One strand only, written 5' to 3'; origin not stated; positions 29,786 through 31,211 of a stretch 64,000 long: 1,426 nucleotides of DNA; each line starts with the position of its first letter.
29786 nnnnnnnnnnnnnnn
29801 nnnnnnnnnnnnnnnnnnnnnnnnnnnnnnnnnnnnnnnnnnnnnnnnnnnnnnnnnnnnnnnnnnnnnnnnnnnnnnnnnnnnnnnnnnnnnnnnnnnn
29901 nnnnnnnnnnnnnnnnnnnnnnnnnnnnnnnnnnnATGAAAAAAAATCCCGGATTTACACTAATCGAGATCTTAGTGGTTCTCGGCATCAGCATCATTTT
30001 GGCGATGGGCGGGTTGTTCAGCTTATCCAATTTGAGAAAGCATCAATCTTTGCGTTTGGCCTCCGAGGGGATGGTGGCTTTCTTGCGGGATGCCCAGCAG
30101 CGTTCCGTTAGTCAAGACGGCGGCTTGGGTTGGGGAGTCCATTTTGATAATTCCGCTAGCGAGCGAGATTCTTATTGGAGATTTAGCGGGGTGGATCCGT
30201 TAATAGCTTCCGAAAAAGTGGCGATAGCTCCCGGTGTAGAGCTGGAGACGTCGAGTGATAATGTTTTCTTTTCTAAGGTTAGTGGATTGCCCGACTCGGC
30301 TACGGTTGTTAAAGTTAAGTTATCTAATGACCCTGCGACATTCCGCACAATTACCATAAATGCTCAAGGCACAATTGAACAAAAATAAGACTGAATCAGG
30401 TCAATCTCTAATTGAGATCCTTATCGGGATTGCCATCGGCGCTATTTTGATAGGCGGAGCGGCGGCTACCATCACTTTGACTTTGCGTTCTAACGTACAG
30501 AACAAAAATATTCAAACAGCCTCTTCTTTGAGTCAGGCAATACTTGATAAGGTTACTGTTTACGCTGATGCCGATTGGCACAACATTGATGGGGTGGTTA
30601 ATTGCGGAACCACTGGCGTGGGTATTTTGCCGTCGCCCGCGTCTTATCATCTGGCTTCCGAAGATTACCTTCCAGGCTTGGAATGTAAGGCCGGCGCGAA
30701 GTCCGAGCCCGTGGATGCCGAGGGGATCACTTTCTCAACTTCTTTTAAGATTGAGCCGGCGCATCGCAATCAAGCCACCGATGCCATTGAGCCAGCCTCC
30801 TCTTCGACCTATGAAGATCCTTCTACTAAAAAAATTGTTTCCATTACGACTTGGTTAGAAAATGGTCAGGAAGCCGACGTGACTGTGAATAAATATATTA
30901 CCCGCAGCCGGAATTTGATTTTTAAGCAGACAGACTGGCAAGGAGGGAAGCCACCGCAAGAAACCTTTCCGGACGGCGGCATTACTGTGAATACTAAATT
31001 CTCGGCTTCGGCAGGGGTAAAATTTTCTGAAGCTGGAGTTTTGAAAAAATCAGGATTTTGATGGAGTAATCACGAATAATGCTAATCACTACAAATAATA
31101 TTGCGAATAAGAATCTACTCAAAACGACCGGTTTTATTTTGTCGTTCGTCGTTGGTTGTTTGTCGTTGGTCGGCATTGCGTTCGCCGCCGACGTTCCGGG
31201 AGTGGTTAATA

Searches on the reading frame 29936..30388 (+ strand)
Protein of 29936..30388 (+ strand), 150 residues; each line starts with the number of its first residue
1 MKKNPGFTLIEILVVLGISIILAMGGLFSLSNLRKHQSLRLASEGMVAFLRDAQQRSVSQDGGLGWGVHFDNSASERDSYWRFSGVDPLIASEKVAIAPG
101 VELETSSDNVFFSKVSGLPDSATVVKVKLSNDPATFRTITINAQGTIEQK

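Call 6: search_protein_families(library=pfam, proteins=[window:29936-30388:+], max_evalue=0.01)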
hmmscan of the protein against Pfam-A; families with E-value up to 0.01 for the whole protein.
window:29936-30388:+ (150 aa): 1 family
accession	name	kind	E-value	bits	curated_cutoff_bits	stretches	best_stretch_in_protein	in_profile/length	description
PF07963.17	N_methyl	-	2.1e-06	27.5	21.2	1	1-25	1-25/27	Prokaryotic N-terminal methylation motif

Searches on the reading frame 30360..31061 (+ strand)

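Call 6: search_protein_families(library=pfam, proteins=[window:30360-31061:+], max_evalue=0.01)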
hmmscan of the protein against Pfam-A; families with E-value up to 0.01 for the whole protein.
window:30360-31061:+ (233 aa): 1 family
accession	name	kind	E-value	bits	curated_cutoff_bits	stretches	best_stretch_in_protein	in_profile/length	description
PF07963.17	N_methyl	-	7.1e-06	25.8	21.2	1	10-34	2-26/27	Prokaryotic N-terminal methylation motif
